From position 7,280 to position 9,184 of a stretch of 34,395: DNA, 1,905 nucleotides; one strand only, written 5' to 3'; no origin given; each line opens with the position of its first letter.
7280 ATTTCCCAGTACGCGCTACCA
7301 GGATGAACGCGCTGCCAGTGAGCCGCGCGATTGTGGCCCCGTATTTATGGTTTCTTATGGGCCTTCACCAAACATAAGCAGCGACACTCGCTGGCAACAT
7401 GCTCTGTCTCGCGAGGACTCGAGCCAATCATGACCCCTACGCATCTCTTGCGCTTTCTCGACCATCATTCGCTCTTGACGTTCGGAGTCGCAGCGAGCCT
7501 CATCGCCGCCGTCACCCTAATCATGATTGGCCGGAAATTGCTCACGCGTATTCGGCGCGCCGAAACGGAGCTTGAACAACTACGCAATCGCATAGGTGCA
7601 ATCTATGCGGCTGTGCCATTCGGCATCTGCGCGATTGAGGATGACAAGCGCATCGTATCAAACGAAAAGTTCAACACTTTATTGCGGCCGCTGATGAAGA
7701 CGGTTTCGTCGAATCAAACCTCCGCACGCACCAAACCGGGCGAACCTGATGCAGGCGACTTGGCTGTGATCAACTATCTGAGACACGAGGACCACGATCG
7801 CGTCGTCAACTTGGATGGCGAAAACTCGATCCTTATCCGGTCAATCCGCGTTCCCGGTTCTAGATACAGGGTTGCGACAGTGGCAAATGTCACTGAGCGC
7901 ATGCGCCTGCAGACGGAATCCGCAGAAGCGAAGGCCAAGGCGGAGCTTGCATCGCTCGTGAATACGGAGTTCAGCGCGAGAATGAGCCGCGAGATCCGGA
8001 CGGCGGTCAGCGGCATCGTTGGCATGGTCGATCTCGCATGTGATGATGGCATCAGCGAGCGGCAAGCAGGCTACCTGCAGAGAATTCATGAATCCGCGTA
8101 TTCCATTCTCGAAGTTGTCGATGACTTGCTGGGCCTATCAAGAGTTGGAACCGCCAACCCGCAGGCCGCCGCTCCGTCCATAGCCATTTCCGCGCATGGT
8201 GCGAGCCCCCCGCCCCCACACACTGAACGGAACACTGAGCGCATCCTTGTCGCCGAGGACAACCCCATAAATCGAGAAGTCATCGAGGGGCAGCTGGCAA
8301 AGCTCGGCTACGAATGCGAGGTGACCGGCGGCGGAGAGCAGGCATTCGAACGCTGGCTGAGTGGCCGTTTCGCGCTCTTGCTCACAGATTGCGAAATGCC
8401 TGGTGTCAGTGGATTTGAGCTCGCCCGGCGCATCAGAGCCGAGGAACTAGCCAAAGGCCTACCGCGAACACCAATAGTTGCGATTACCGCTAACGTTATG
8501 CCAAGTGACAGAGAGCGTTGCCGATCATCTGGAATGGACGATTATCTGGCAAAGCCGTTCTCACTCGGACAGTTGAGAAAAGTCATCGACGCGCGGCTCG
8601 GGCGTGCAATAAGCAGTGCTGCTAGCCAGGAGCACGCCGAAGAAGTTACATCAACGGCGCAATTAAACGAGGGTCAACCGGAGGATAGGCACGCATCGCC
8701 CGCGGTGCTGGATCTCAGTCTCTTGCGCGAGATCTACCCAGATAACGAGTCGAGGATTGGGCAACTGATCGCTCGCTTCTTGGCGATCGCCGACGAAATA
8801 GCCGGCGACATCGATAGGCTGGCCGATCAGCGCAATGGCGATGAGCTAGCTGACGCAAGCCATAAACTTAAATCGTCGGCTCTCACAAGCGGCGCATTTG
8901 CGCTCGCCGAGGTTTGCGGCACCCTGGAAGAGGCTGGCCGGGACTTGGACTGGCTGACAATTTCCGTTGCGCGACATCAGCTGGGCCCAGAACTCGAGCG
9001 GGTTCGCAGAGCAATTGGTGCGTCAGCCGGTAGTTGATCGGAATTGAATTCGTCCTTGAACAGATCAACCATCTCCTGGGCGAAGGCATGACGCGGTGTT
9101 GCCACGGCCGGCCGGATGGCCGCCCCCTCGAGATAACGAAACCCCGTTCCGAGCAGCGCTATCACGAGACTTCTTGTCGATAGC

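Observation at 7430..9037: Tripartite-kinase look-alike with no ATPase domain and Arg in place of the H-box His (MSREIRT), but intact REC and Hpt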

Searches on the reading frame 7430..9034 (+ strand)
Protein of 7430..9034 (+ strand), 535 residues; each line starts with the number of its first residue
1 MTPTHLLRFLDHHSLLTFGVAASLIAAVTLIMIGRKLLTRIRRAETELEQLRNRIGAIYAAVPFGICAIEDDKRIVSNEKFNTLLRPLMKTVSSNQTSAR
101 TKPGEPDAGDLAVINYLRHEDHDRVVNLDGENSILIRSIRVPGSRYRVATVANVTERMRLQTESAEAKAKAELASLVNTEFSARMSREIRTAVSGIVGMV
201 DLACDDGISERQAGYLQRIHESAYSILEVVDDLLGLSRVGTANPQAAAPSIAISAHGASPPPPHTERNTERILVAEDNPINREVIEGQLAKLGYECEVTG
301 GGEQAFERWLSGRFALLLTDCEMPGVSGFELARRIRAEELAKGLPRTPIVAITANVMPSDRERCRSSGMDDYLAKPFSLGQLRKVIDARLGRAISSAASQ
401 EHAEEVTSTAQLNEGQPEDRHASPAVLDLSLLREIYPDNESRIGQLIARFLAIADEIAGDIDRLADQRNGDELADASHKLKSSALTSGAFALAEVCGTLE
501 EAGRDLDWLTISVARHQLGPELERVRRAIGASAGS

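Call 3: search_protein_families(library=pfam, proteins=[window:7430-9034:+], max_evalue=10)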
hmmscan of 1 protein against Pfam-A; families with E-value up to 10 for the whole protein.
window:7430-9034:+ (535 aa): 3 families
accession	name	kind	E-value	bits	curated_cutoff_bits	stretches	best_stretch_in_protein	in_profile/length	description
PF00072.30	Response_reg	-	3.6e-24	85.5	30.2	1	272-386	1-110/111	Response regulator receiver domain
PF00512.31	HisKA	-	6.8e-12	45.7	26.9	1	179-240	3-64/66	His Kinase A (phospho-acceptor) domain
PF01627.28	Hpt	-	4.7e-09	36.8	24.6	1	445-526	1-82/84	Hpt domain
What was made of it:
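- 7613..7888 (+): Diverged PAS-like domain (residues about 62-153), under relaxed constraint. No Pfam PAS hit (call 3).
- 7964..8149 (+): HisKA/DHp domain (Pfam 179-240; model helices 155-205 and 210-242), GacS/RetS type and lacking the phospho-His. Pfam E 7e-12 (call 3).
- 8240..8596 (+): Receiver domain with an intact active site (E276, D277, D320, T353, K375). Pfam E 4e-24 (call 3).
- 8717..9028 (+): Hpt four-helix bundle with His478 (CAT, 8861-8863) in HKLKSS. Pfam E 5e-9 (call 3).
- On Unorthodox hybrid histidine kinase (GacS/BarA/ArcB/TorS type): No HATPase_c hit at E<=10, and only 31 residues lie between DHp and REC (call 3). Pfam REC and Hpt hits (call 3).
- On DivL/PsmA-type histidine pseudokinase: There is no CA domain (call 3).
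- Checked: There is no HATPase_c and no other family even at E<=10 (call 3).
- No HATPase_c at E<=10, and 31 residues between DHp and REC (call 3).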

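Call 4: search_protein_families(library=ncbifam, proteins=[window:7430-9034:+], max_evalue=1)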
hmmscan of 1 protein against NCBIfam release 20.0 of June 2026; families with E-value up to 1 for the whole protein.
window:7430-9034:+ (535 aa): 87 families (the best 25 are shown)
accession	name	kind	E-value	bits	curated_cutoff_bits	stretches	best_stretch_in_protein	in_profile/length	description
TIGR02956.1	TMAO_torS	equivalog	1.6e-41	142.3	676.5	2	268-506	700-943/967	TMAO reductase system sensor histidine kinase/response regulator TorS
NF008318.0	PRK11107.1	equivalog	3.7e-40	137.8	890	2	261-504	659-887/920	two-component sensor histidine kinase BarA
NF008099.0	PRK10841.1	equivalog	1.2e-33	116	920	2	265-387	820-937/949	two-component system sensor histidine kinase RcsC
NF011874.0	PRK15347.1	equivalog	3e-33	114.9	852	2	271-388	692-808/921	two component system sensor kinase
NF008302.0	PRK11091.1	equivalog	1.9e-32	112.4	838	2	268-494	524-734/779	aerobic respiration two-component sensor histidine kinase ArcB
NF045901.1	HisKinLetSLeg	equivalog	3.1e-26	91.7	1650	2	269-384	671-783/906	two-component system sensor histidine kinase LetS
NF038297.2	hybrid_HK_HrmK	equivalog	9.6e-26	90.6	725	2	265-387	486-605/607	hybrid histidine kinase/response regulator HrmK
NF007420.1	PRK09959.1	equivalog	5.6e-23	80.5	1995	2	264-385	953-1069/1197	acid-sensing system histidine kinase EvgS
NF041947.1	LuxQ_Vibrio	equivalog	2.4e-20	72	1200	2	151-240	445-534/843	quorum-sensing autoinducer 2 sensor kinase/phosphatase LuxQ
NF008543.0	PRK11466.1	equivalog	3.2e-20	71.6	982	2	154-240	420-506/914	TMAO reductase system sensor histidine kinase/response regulator TorS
TIGR02154.1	PhoB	equivalog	4.1e-19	68.8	296.2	1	269-399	2-129/226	phosphate regulon transcriptional regulator PhoB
NF053854.1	RespRegPhoBBctds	equivalog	3.1e-18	66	270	1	272-409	1-135/225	two-component system response regulator PhoB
NF041733.1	resp_reg_CseB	equivalog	5.5e-16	58.6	350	1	271-409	2-134/228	two-component system response regulator CseB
NF045944.1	ResRegRpaBCyano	equivalog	7.9e-15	54.8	330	1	273-404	1-126/229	response regulator transcription factor RpaB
NF051850.1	RespRegRprY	equivalog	1.2e-14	54.3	370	1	270-394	5-124/234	response regulator transcription factor RprY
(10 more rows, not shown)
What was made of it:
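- Closest known: RcsD. Different: The NCBIfam best hits are TorS, BarA, RcsC and ArcB, all far below their cut-offs (call 4).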

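Call 7: find_homologous_proteins(query=window:7430-9034:+, max_evalue=0.00001)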
Query window:7430-9034:+ (535 aa): 629 proteins with E <= 0.00001 among 8000 candidates; the best 120 are listed.
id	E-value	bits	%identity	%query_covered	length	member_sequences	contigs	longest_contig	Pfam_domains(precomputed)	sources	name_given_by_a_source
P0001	0.0e+0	1160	100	100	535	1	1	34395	PF00512.32,PF00072.31,PF01627.29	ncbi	ncbi:MAG: response regulator [Alphaproteobacteria bacterium]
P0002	6.0e-72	261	49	53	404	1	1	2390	PF00072.31,PF01627.29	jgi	jgi:two-component system, sensor histidine kinase and response regulator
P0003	7.2e-57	212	37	49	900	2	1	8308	PF13426.14,PF08448.17,PF02518.32,PF00512.32,PF23198.2,PF00072.31,PF01627.29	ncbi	-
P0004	2.4e-56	210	41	49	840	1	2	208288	PF12860.14,PF02518.32,PF00512.32,PF00072.31,PF01627.29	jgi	-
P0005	1.4e-55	207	39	48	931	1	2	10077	PF08447.19,PF08448.17,PF02518.32,PF00512.32,PF00989.32,PF00072.31,PF01627.29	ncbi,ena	ncbi:MAG: response regulator [Candidatus Hydrogenedentota bacterium]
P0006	2.9e-55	206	38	51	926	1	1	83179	PF12860.14,PF02518.32,PF00512.32,PF00072.31,PF01627.29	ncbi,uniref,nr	ncbi:PAS-domain containing protein [Roseibium sp. RKSG952]|uniref:PAS-domain containing protein n=1 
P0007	1.8e-54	204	38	48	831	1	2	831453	PF12860.14,PF02518.32,PF00512.32,PF00072.31,PF01627.29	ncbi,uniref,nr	ncbi:hypothetical protein GCM10011316_02920 [Roseibium aquae]|uniref:Sensory/regulatory protein RpfC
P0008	2.2e-53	200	37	53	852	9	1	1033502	PF12860.14,PF02518.32,PF00512.32,PF00072.31,PF01627.29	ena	-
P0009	6.0e-49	185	38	53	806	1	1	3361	PF08447.19,PF02518.32,PF00512.32,PF00072.31,PF01627.29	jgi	-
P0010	2.8e-48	183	35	51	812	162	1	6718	PF02518.32,PF00512.32,PF00072.31,PF01627.29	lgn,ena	-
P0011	4.8e-48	183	37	51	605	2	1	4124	PF02518.32,PF00512.32,PF00072.31,PF01627.29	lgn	-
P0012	2.6e-47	180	37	29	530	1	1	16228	PF20274.5,PF02518.32,PF23198.2,PF00072.31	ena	-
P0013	1.2e-46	178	37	51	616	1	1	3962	PF08447.19,PF02518.32,PF00512.32,PF00072.31,PF01627.29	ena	-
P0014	2.8e-46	177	31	46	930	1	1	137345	PF17152.11,PF00672.31,PF02518.32,PF00512.32,PF00072.31,PF01627.29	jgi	jgi:two-component system sensor histidine kinase/response regulator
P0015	3.5e-46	176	39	47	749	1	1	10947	PF02518.32,PF00512.32,PF00072.31,PF01627.29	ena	-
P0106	3.0e-37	147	31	49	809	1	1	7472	PF02518.32,PF00512.32,PF00072.31,PF01627.29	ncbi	-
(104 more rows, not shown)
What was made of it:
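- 7430..9037 (+): Complete CDS of the kinase-dead hybrid-kinase derivative (535 aa; ATG at 7430, stop at 9035-9037). It is the exact protein P0001, 'MAG: response regulator [Alphaproteobacteria bacterium]' (call 7).
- On Unorthodox hybrid histidine kinase (GacS/BarA/ArcB/TorS type): The best hits are full PAS_7-HisKA-HATPase_c-REC-Hpt kinases (call 7).
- Closest known: GacS/BarA/TorS/ArcB-type unorthodox. Same: The best database hits are PAS_7-HisKA-HATPase_c-REC-Hpt kinases (call 7).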

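Call 12: find_related_loci(query=window:7430-9034:+, collection=genome_contigs, flank=8000)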
Query window:7430-9034:+ (535 aa) in genome_contigs; peptide patterns used: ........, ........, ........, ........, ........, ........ (x = any residue, [..] = any of these).
600 stretches matched a pattern (row limit reached: there are more); 586 encode a relative of the query (tblastn E <= 1e-3); the best 80 are kept; 80 distinct loci.
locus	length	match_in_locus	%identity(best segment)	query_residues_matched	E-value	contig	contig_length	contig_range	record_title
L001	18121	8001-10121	39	129-534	3e-46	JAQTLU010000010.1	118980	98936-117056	MAG: Gallionellaceae bacterium isolate STA_24 NODE_320_length_118980_cov_18.991847_Sandtown_A, whole genome shotgun sequ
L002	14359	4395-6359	40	151-511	1e-45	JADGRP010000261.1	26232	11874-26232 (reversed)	MAG: Burkholderiales bacterium isolate Chersky_114 k127_13315112, whole genome shotgun sequence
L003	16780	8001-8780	38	272-529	3e-44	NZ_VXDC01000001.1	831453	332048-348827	Roseibium aquae strain CGMCC 1.12426 Scaffold1_1, whole genome shotgun sequence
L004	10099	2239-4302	39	124-530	5e-43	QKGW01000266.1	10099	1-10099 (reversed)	MAG: Alphaproteobacteria bacterium isolate SZUA-538 scaffold_24333, whole genome shotgun sequence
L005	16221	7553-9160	37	148-508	1e-42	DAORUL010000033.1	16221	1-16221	MAG TPA_asm: Thermomonas sp. isolate AMR_MDS_5266 NODE_3319_length_16221_cov_13.262959, whole genome shotgun sequence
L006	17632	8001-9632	38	152-529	5e-40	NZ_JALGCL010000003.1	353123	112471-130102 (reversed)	Cognatiluteimonas sedimenti strain 50 XZ-50_scaffold3, whole genome shotgun sequence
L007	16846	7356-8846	37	181-525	4e-39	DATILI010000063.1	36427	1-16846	MAG TPA_asm: Burkholderiaceae bacterium isolate SMAG_U15740 k141_46773, whole genome shotgun sequence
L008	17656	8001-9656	38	143-511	5e-39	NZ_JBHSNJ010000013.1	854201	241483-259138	Agrilutibacter niabensis strain KACC 11587 platanus_K_17_124_13, whole genome shotgun sequence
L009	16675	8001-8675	37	273-525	2e-38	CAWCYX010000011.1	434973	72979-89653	MAG: uncultured Gammaproteobacteria bacterium isolate MFD09671.bin.1.115 genome assembly, contig: contig_37278, whole ge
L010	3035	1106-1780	38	273-525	2e-38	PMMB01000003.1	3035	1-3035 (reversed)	MAG: Gammaproteobacteria bacterium isolate palsa_1193 73.20110600_P1M.4_contig_42796, whole genome shotgun sequence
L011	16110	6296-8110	36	183-504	2e-36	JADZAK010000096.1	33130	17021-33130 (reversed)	MAG: Rhodospirillaceae bacterium isolate SJ625 c_000000440074, whole genome shotgun sequence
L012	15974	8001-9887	37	160-505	3e-36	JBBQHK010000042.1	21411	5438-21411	MAG: Lysobacterales bacterium isolate Co_metawrap_910 Cmw_910_k141_23027647_length_21411_cov_14.1987, whole genome shotg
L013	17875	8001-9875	38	63-511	5e-36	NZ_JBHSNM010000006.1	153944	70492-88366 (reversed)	Lysobacter yangpyeongensis strain KACC 11407 spades_K_17_127_6, whole genome shotgun sequence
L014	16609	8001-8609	40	209-436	4e-35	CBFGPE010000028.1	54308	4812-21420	MAG TPA_asm: uncultured Azospirillum sp. isolate SRR14536363_concoct_32 genome assembly, contig: ERZ27321112.216, whole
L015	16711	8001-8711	36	261-504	3e-35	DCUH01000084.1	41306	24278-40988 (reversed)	MAG TPA_asm: bacterium UBA2219 isolate UBA2219 UBA2219_contig_4587, whole genome shotgun sequence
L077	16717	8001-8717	35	271-508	8e-29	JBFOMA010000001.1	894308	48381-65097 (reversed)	MAG: Puniceicoccaceae bacterium isolate PD13Bin-3-1 c_000000000001, whole genome shotgun sequence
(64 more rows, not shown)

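Call 13: find_encoding_contigs(protein=P0002, flank=5000)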
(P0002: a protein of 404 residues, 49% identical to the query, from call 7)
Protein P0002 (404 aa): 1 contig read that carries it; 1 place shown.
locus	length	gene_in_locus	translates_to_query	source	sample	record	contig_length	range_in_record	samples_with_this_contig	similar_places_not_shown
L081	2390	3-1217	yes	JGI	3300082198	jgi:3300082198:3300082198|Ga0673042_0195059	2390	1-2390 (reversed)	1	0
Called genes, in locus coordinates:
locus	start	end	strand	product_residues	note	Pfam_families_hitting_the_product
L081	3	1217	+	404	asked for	PF00072:Response_reg, PF01627:Hpt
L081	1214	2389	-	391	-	?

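Call 34: search_protein_families(library=pfam, proteins=[P0002], max_evalue=0.01)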
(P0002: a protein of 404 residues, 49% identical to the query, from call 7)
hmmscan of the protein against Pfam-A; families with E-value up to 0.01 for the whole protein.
P0002 (404 aa): 3 families
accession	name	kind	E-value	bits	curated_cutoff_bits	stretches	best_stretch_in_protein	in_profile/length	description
PF00072.30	Response_reg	-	1.1e-25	90.4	30.2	1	145-259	1-110/111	Response regulator receiver domain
PF01627.28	Hpt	-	1.6e-11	44.7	24.6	1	316-387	2-77/84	Hpt domain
PF23198.2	PDE8A_N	-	0.0033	17.8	29.6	1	147-237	17-103/147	PDE8A-like, N-terminal domain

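Call 57: predict_structure(alignment_id=A2)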
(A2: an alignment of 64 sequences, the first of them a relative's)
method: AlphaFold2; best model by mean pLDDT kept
length: 535 residues; sequences in the alignment: 64
mean_pLDDT: 82.4   pTM: 0.53
mean pLDDT of the five models: 82.4, 80.7, 80.6, 79.4, 78.5
residues with pLDDT >= 90: 244; 70-90: 189; 50-70: 49; < 50: 53
segments of 3 or more residues with pLDDT < 50: 243-265, 393-400, 402-421
pLDDT, mean of each block of 10 residues (from residue 1): 58 60 85 92 93 86 87 70 77 65 73 76 80 88 89 91 90 80 77 79 79 83 82 71 48 39 59 96 95 95 98 97 96 98 97 88 96 92 94 52 45 43 78 91 94 97 98 96 94 96 96 98 95 74
secondary structure, 60 per line:
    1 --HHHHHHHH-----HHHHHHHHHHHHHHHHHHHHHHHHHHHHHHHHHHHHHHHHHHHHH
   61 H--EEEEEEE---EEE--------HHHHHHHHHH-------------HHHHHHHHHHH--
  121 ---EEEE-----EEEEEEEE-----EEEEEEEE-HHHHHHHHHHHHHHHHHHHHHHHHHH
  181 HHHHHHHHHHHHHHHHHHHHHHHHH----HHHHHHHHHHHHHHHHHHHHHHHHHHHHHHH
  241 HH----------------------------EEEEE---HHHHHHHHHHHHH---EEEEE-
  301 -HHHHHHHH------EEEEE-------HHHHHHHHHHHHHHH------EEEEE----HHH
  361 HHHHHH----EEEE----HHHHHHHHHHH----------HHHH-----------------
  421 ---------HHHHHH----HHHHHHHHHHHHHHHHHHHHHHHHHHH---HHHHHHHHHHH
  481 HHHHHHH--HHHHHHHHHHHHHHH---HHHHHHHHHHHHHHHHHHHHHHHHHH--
elements in order: H3-10 H16-61 E64-70 E74-76 H85-94 H108-118 E124-127 E133-140 E146-153 H155-205 H210-242 E271-275 H279-291 E295-299 H302-309 E316-320 H328-342 E349-353 H358-366 E371-374 H379-389 H400-403 H430-435 H440-466 H470-487 H490-504 H508-533
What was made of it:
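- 7472..7534 (+): Single N-terminal membrane-anchor helix (residues about 15-35); there is no periplasmic sensor domain. The AlphaFold model has a helix from residue 16 onward (call 57).
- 8156..8239 (+): Disordered Pro/Ala-rich tether (residues 243-270). This is where relatives carry the CA domain plus an intervening domain (about 295 aa); the deletion junction lies at about residues 233-245. pLDDT below 50 (call 57).
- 8717..9028 (+): Model (call 57).
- On RcsD-type kinase-dead phosphotransfer protein: Only about 14 residues precede the TM helix (calls 3, 57).
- REC is tethered to the DHp by a 28-residue disordered linker (call 57).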
